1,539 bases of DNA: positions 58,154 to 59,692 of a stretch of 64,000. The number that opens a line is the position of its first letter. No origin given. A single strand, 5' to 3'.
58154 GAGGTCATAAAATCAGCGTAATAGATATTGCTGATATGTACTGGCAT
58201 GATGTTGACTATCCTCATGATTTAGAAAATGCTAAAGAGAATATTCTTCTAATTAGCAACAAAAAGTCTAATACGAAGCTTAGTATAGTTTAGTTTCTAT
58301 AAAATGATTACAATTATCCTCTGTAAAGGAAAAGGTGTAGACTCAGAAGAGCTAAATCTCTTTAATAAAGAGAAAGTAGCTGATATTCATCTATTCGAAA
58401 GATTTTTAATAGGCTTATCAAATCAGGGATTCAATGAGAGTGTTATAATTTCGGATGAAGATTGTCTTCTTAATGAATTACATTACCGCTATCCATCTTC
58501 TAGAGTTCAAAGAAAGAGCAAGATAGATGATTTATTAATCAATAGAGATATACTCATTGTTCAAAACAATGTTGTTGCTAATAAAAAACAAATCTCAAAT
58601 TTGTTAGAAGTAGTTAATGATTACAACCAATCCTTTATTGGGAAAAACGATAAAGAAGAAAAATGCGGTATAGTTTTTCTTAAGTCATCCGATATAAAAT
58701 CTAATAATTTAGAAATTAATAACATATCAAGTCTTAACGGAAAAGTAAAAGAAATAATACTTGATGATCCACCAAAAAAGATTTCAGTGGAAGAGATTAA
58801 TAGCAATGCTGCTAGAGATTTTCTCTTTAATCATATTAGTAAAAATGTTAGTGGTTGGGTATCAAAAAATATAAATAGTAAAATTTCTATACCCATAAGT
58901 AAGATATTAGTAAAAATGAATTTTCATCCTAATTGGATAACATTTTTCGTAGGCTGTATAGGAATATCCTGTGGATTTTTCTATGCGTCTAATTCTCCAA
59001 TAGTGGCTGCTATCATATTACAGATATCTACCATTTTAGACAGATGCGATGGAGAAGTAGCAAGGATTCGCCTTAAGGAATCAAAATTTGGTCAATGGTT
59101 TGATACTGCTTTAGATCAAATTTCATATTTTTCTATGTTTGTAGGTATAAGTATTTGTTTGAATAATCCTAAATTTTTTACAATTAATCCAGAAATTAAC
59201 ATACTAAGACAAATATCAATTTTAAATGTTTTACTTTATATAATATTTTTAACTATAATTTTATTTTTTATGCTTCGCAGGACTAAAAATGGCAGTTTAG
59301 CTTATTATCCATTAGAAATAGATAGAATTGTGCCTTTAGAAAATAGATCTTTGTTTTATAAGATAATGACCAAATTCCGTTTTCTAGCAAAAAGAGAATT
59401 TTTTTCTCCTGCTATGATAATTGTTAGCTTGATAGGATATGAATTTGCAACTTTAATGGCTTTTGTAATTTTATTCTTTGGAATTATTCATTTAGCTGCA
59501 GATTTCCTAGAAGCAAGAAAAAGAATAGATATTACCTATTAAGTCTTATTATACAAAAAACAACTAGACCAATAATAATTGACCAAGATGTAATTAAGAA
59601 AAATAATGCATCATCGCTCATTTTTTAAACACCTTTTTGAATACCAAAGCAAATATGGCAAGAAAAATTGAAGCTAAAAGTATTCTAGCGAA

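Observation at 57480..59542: Two-gene head-group activation/transfer module: nucleotidyltransferase plus (degenerate NTase domain + CDP-alcohol phosphatidyltransferase) fusion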

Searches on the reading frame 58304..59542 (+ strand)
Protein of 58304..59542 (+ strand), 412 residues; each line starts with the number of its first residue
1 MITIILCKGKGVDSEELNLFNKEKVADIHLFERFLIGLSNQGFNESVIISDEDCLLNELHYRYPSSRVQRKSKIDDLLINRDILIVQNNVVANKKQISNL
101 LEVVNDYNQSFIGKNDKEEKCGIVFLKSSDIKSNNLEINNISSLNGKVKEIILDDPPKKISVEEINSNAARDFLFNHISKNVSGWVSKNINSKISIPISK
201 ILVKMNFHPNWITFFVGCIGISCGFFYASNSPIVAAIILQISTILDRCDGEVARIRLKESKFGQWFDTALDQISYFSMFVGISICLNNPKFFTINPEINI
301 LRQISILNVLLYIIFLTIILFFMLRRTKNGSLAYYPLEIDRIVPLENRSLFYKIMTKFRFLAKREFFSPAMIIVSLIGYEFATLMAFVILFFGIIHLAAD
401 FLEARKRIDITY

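Call 3: search_protein_families(library=pfam, proteins=[window:58304-59542:+], max_evalue=1)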
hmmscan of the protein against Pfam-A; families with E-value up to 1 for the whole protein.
window:58304-59542:+ (412 aa): 1 family
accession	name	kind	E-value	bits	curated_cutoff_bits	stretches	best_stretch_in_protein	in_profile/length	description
PF01066.26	CDP-OH_P_transf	-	1e-11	45.9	22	1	208-326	3-109/152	CDP-alcohol phosphatidyltransferase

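Call 4: search_protein_families(library=ncbifam, proteins=[window:58304-59542:+], max_evalue=1)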
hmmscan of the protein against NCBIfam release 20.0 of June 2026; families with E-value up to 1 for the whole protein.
window:58304-59542:+ (412 aa): 11 families
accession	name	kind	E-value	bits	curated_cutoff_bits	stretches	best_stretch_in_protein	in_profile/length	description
NF041135.1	IPPtranDIPPsyn_Thcocales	equivalog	2.7e-23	82.6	580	1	169-286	212-328/419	bifunctional L-myo-inositol-1-phosphate cytidylyltransferase/CDP-L-myo-inositol myo-inositolphosphotransferase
NF040950.1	archin_ph_syn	equivalog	7e-17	61.9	180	1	192-285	9-103/191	archaetidylinositol phosphate synthase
NF045883.1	PIPSynth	equivalog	2e-12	47.2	170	1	189-284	5-101/197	phosphatidylinositol phosphate synthase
NF052561.1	PIPSynBT1523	equivalog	1.1e-08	35.1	350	1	192-293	10-121/232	hypothetical protein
TIGR00473.1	pssA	equivalog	4.3e-06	26.9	107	1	226-275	13-63/153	CDP-diacylglycerol--serine O-phosphatidyltransferase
NF053678.1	ClpnSynClsA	equivalog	0.00019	21.6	240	1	229-294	27-92/180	cardiolipin synthase ClsA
NF008090.0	PRK10832.1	equivalog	0.0014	18.8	304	1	211-275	8-75/182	CDP-diacylglycerol--glycerol-3-phosphate 3-phosphatidyltransferase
TIGR00560.1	pgsA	equivalog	0.0075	16.8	109.1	1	225-313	26-111/183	CDP-diacylglycerol--glycerol-3-phosphate 3-phosphatidyltransferase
NF007067.0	PRK09512.1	equivalog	0.011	14.9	398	1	269-316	17-65/321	ribose ABC transporter permease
TIGR02893.2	spore_yabQ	equivalog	0.033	14.4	32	1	276-335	10-69/88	spore cortex biosynthesis protein YabQ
NF049893.1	spr0155_permease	equivalog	0.41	10.9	120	1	304-328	141-165/165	ABC transporter permease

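Call 5: search_solved_structures(query=window:58304-59542:+, max_evalue=1, show_alignments=3)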
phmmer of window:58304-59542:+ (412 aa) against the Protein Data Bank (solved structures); distinct sequences matched with E-value up to 1: 7.
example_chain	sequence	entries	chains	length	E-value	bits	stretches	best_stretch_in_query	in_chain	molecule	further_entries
4o6m_A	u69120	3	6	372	2.9e-19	72.7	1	183-294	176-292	AF2299, a CDP-alcohol phosphotransferase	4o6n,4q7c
4mnd_A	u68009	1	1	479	8.1e-13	51.5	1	173-293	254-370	CTP L-myo-inositol-1-phosphate cytidylyltransferase/CDP-L-myo-inositol myo-inositolphospho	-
5d92_D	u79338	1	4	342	2.9e-07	33.2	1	184-305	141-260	AF2299 protein,Phosphatidylinositol synthase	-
5d91_A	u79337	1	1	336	3.8e-07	32.8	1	187-305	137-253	AF2299 protein,Phosphatidylinositol synthase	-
6wm5_A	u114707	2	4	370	0.00017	24.1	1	185-282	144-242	AfCTD-Phosphatidylinositol-phosphate synthase (PIPS) fusion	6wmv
6h53_A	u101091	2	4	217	0.0079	18.6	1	187-282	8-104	CDP-diacylglycerol--inositol 3-phosphatidyltransferase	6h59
6h5a_A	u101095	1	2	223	0.0084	18.5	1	187-282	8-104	CDP-diacylglycerol--inositol 3-phosphatidyltransferase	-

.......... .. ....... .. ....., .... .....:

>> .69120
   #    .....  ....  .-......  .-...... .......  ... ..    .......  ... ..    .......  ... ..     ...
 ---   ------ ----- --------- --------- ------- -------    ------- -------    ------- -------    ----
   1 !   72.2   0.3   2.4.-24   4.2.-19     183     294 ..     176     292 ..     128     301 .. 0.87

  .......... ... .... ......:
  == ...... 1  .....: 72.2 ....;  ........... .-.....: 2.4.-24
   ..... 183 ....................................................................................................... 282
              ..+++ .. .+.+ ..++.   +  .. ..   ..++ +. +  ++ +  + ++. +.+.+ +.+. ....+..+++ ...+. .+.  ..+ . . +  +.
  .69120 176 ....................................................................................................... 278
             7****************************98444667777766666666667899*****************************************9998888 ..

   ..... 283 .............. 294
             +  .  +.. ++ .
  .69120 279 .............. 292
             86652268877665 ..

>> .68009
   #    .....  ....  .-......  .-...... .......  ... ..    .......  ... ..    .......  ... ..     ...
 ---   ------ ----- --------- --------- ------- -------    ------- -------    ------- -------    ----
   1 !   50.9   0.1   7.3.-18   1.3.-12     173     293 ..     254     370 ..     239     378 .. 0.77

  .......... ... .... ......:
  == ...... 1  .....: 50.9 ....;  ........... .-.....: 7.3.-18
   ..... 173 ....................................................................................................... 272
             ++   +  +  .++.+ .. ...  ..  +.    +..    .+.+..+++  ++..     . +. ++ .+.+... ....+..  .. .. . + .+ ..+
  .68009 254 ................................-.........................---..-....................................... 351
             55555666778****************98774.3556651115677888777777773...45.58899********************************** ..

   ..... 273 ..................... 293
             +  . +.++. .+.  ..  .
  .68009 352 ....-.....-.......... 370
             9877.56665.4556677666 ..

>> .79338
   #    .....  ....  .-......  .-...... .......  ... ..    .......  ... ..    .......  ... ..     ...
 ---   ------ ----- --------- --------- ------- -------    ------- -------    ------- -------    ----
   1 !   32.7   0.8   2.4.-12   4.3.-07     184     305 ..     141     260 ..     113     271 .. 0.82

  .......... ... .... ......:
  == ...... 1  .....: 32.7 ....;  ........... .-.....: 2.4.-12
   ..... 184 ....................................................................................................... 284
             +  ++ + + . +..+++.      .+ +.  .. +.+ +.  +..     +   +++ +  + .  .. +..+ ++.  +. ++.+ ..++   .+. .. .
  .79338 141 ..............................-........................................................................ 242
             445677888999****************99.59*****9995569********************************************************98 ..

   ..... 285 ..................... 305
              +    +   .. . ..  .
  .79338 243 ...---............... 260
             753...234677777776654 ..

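Call 10: find_homologous_proteins(query=window:58304-59542:+, max_evalue=0.001)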
Query window:58304-59542:+ (412 aa): 71 proteins with E <= 0.001 among 4474 candidates.
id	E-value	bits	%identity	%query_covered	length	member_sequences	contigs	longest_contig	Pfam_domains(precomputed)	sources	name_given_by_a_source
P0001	6.7e-265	896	100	100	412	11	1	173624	PF01066.27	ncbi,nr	ncbi:MAG: CDP-alcohol phosphatidyltransferase family protein [Thermodesulfobacteriota bacterium]|nr:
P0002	2.2e-207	707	77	100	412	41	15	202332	PF01066.27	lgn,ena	-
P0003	3.0e-177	608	65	100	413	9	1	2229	PF01066.27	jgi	jgi:phosphatidylglycerophosphate synthase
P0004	2.5e-176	605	64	100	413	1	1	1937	PF01066.27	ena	-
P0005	5.3e-174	597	64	100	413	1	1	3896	PF01066.27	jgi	jgi:phosphatidylglycerophosphate synthase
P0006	2.7e-173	595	64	100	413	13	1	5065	PF01066.27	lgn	-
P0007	2.8e-171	588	64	100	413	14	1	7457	PF01066.27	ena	-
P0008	5.2e-150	518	57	100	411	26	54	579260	PF01066.27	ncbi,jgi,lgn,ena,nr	ncbi:CDP-alcohol phosphatidyltransferase family protein [bacterium]|jgi:phosphatidylglycerophosphate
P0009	1.9e-149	516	59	100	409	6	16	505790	PF01066.27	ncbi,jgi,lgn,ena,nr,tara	ncbi:CDP-alcohol phosphatidyltransferase family protein [bacterium]|nr:CDP-alcohol phosphatidyltrans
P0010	1.2e-148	514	63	88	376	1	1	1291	PF01066.27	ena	-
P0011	3.4e-148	512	58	100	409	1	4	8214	PF01066.27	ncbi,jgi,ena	-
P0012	2.1e-147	510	57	100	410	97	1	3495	PF01066.27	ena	-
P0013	2.3e-147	509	57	100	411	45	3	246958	PF01066.27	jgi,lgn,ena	-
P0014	3.8e-147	509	58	100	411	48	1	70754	PF01066.27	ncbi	-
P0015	1.9e-146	506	58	100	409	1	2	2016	PF01066.27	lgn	-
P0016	5.8e-146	505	60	100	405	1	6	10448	PF01066.27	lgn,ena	-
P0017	9.4e-146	504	60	100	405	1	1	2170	PF01066.27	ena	-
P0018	2.5e-145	503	57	100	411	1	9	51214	PF01066.27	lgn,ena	-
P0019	2.6e-145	503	57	100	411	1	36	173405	PF01066.27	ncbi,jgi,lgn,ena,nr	ncbi:CDP-alcohol phosphatidyltransferase family protein [bacterium]|jgi:phosphatidylglycerophosphate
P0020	3.5e-145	502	57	100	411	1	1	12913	PF01066.27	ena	-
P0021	4.7e-145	502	56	100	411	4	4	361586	PF01066.27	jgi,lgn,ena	jgi:phosphatidylglycerophosphate synthase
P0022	3.9e-144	499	57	100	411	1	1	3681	PF01066.27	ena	-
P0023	4.5e-144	499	57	100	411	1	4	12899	PF01066.27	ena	-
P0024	2.5e-141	490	55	100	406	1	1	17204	PF01066.27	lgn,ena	-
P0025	5.8e-141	488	55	100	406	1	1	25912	PF01066.27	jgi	-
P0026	8.6e-141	488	55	100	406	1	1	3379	PF01066.27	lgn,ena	-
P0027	1.5e-140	487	55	100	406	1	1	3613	PF01066.27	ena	-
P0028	2.4e-140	486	55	100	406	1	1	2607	PF01066.27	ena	-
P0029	4.1e-140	486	55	100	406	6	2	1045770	PF01066.27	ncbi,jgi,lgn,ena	-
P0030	3.3e-139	483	55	100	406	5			PF01066.27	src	-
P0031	1.5e-138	480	55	100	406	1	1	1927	PF01066.27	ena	-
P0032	1.5e-138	480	55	100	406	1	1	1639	PF01066.27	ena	-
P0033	1.8e-138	480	55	100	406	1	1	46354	PF01066.27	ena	-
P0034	2.0e-138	480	55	100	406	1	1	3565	PF01066.27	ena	-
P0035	2.1e-138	480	55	100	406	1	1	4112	PF01066.27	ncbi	-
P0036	2.4e-138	480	55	100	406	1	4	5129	PF01066.27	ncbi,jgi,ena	-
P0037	2.6e-138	480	55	100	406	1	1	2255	PF01066.27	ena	-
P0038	2.7e-138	480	55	100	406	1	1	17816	PF01066.27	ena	-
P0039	7.5e-135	468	53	100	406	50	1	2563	PF01066.27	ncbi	-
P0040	1.5e-134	467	53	100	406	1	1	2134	PF01066.27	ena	-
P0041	1.8e-134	467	60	87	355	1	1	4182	PF01066.27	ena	-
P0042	2.4e-134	467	53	100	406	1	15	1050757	PF01066.27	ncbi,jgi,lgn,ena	ncbi:MAG: CDP-alcohol phosphatidyltransferase family protein [bacterium]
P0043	4.4e-134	466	53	100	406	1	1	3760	PF01066.27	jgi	-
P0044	2.2e-133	463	53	100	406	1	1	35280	PF01066.27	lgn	-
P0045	5.9e-133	462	52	100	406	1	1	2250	PF01066.27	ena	-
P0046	1.1e-132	461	53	100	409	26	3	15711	PF01066.27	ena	-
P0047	5.4e-129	449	52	100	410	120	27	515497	PF01066.27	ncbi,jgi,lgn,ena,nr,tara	ncbi:hypothetical protein CM15mP43_07780 [bacterium]|nr:CDP-alcohol phosphatidyltransferase family p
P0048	1.5e-127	444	52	100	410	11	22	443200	PF01066.27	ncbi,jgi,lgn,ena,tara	tara:strand:- start:10537 stop:11769 length:1233 start_codon:yes stop_codon:yes gene_type:complete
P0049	3.0e-122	427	57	81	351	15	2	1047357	PF01066.27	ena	-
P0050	2.0e-103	365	56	78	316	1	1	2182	PF01066.27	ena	-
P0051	8.9e-102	359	52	82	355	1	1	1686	PF01066.27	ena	-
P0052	1.1e-95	339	52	78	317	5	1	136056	PF01066.27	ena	-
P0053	2.0e-78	282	91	35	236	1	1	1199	PF01066.27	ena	-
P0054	3.8e-51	193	29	98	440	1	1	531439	PF01066.27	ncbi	ncbi:MAG: CDP-alcohol phosphatidyltransferase family protein [Deltaproteobacteria bacterium]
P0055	1.2e-49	188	32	97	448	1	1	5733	PF01066.27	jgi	-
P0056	3.7e-49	186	30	98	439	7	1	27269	PF01066.27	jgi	jgi:CDP-L-myo-inositol myo-inositolphosphotransferase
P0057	4.5e-49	186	31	98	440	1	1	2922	PF01066.27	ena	-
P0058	8.6e-49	185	30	98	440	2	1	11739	PF01066.27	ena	-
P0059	3.2e-48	183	30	98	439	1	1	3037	PF01066.27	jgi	-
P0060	8.9e-48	182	30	97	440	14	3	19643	PF01066.27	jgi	jgi:phosphatidylglycerophosphate synthase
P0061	1.9e-47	180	30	98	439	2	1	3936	PF01066.27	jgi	jgi:phosphatidylglycerophosphate synthase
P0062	4.2e-47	179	31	97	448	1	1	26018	PF01066.27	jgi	-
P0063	4.7e-47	179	31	97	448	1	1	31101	PF01066.27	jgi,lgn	-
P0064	4.7e-47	179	31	97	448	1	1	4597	PF01066.27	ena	-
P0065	5.8e-47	179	32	91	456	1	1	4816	PF01066.27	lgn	-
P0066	8.8e-47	178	31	98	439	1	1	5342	PF01066.27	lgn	-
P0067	1.2e-46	178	31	91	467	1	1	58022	PF01066.27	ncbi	ncbi:MAG: CDP-alcohol phosphatidyltransferase family protein [Thermodesulfobacteriota bacterium]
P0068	2.8e-45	173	28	97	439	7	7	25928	PF01066.27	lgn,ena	-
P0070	1.9e-41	161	29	98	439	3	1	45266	PF01066.27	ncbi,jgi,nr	ncbi:CDP-alcohol phosphatidyltransferase family protein [Desulfobacterota bacterium AH_259_B03_O07]|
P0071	3.2e-7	48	40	27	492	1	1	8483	PF01066.27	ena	-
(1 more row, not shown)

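Call 11: find_related_loci(query=window:58304-59542:+, collection=genome_contigs, flank=10000)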
Query window:58304-59542:+ (412 aa) in genome_contigs; peptide patterns used: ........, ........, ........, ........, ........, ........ (x = any residue, [..] = any of these).
175 stretches matched a pattern; 2 encode a relative of the query (tblastn E <= 1e-3); 2 distinct loci.
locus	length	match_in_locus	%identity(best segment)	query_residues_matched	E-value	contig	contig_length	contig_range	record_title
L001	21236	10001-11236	77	1-412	0e+0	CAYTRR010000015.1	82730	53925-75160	MAG TPA_asm: uncultured Spirochaetales bacterium isolate SRP092796_co1_466 genome assembly, contig: k141_6806718, whole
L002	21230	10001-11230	57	1-412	7e-157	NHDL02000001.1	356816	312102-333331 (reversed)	MAG: Deltaproteobacteria bacterium TMED58 80801, whole genome shotgun sequence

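Call 13: find_encoding_contigs(protein=P0054, flank=10000, max_places=3)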
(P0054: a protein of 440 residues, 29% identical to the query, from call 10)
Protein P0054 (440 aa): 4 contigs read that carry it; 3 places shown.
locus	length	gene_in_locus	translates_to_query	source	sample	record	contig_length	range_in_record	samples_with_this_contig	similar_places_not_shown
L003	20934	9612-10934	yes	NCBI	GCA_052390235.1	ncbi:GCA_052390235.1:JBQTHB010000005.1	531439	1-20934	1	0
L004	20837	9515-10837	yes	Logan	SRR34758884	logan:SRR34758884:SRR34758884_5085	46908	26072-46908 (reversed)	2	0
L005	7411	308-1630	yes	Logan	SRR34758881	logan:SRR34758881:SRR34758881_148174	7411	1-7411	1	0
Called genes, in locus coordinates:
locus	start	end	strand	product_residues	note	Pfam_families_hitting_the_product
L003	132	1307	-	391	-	PF00155:Aminotran_1_2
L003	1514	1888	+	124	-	PF03330:DPBB_1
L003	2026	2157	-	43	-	-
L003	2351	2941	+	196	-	PF07314:Lit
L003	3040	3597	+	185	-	-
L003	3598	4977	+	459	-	PF05090:HTTM, PF22777:VKGC_lumenal_dom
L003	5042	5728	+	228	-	PF03330:DPBB_1, PF05036:SPOR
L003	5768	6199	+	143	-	PF02391:MoaE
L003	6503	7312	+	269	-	PF02548:Pantoate_transf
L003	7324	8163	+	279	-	PF02569:Pantoate_ligase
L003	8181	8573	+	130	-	PF02261:Asp_decarbox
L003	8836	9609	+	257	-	PF00483:NTP_transferase, PF12804:NTP_transf_3, PF20202:DUF6564 (weak)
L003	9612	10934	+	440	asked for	PF01066:CDP-OH_P_transf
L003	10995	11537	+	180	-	PF03602:Cons_hypoth95, PF02475:TRM5-TYW2_MTfase (weak), PF06325:PrmA (weak), PF04378:RsmJ (weak), PF05175:MTS, PF09445:Methyltransf_15 (weak), PF13847:Methyltransf_31 (weak)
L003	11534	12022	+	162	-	PF01467:CTP_transf_like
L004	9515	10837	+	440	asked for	PF01066:CDP-OH_P_transf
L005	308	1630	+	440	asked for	PF01066:CDP-OH_P_transf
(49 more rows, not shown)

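Call 14: find_encoding_contigs(protein=P0070, flank=10000, max_places=3)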
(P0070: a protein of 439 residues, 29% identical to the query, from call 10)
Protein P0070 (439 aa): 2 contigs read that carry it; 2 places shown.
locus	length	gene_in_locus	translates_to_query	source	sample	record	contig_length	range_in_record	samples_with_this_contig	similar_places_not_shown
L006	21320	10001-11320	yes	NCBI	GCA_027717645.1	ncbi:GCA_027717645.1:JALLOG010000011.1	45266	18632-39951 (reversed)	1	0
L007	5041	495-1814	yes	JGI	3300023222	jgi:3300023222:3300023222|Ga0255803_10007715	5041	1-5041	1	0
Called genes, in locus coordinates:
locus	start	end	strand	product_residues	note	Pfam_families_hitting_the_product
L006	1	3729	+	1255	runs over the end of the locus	PF05359:DUF748, PF27051:TamB_N, PF04357:TamB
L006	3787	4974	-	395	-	PF00155:Aminotran_1_2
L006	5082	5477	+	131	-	PF03330:DPBB_1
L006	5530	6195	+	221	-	PF03330:DPBB_1, PF05036:SPOR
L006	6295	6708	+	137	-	PF02391:MoaE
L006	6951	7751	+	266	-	PF02548:Pantoate_transf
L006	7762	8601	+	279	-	PF02569:Pantoate_ligase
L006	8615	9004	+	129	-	PF02261:Asp_decarbox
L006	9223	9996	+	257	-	PF00483:NTP_transferase, PF12804:NTP_transf_3, PF20202:DUF6564 (weak)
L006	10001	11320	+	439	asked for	PF01066:CDP-OH_P_transf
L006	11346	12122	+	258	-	PF05118:Asp_Arg_Hydrox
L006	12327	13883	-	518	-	PF00209:SNF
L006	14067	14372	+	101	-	-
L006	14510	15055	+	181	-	PF21157:DksA_N (weak), PF01258:zf-dskA_traR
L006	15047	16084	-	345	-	PF01008:IF-2B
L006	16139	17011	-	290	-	PF06325:PrmA, PF03602:Cons_hypoth95 (faint), PF05175:MTS, PF13489:Methyltransf_23, PF08241:Methyltransf_11, PF08242:Methyltransf_12 (weak), PF13649:Methyltransf_25, PF13847:Methyltransf_31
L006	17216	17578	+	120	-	PF21157:DksA_N, PF01258:zf-dskA_traR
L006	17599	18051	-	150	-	-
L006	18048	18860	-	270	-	PF09976:TPR_21 (faint), PF14559:TPR_19 (faint), PF07719:TPR_2 (faint), PF13512:TPR_18, PF13525:YfiO, PF13181:TPR_8 (faint), PF13432:TPR_16 (faint), PF13174:TPR_6 (weak)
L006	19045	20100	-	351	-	PF05222:AlaDh_PNT_N, PF01262:AlaDh_PNT_C, PF01488:Shikimate_DH (weak), PF13241:NAD_binding_7 (weak)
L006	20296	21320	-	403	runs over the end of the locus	PF07995:GSDH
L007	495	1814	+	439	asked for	PF01066:CDP-OH_P_transf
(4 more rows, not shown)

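Call 18: search_solved_structures(query=A1, max_evalue=1, show_alignments=2)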
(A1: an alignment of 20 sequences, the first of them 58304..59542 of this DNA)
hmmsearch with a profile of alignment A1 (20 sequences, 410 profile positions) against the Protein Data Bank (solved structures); distinct sequences matched with E-value up to 1: 9.
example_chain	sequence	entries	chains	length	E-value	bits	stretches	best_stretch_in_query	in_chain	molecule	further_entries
4o6m_A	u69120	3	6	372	2e-30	109.2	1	156-293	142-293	AF2299, a CDP-alcohol phosphotransferase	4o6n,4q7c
4mnd_A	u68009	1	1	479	2e-21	79.6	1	149-282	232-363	CTP L-myo-inositol-1-phosphate cytidylyltransferase/CDP-L-myo-inositol myo-inositolphospho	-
5d92_D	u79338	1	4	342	2e-12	49.8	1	156-309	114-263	AF2299 protein,Phosphatidylinositol synthase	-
5d91_A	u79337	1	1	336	1.6e-11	46.9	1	157-309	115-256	AF2299 protein,Phosphatidylinositol synthase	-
6wm5_A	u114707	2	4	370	5.8e-09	38.5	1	155-279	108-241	AfCTD-Phosphatidylinositol-phosphate synthase (PIPS) fusion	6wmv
6h53_A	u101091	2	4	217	3.7e-06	29.2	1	184-280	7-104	CDP-diacylglycerol--inositol 3-phosphatidyltransferase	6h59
6h5a_A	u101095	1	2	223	4e-06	29.1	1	184-280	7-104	CDP-diacylglycerol--inositol 3-phosphatidyltransferase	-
9f9t_B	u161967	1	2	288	0.73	11.8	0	275-323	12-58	Proteasome 20S B subunit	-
6pd1_A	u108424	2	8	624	0.91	11.5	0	21-150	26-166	Nucleotidyl transferase/aminotransferase, class V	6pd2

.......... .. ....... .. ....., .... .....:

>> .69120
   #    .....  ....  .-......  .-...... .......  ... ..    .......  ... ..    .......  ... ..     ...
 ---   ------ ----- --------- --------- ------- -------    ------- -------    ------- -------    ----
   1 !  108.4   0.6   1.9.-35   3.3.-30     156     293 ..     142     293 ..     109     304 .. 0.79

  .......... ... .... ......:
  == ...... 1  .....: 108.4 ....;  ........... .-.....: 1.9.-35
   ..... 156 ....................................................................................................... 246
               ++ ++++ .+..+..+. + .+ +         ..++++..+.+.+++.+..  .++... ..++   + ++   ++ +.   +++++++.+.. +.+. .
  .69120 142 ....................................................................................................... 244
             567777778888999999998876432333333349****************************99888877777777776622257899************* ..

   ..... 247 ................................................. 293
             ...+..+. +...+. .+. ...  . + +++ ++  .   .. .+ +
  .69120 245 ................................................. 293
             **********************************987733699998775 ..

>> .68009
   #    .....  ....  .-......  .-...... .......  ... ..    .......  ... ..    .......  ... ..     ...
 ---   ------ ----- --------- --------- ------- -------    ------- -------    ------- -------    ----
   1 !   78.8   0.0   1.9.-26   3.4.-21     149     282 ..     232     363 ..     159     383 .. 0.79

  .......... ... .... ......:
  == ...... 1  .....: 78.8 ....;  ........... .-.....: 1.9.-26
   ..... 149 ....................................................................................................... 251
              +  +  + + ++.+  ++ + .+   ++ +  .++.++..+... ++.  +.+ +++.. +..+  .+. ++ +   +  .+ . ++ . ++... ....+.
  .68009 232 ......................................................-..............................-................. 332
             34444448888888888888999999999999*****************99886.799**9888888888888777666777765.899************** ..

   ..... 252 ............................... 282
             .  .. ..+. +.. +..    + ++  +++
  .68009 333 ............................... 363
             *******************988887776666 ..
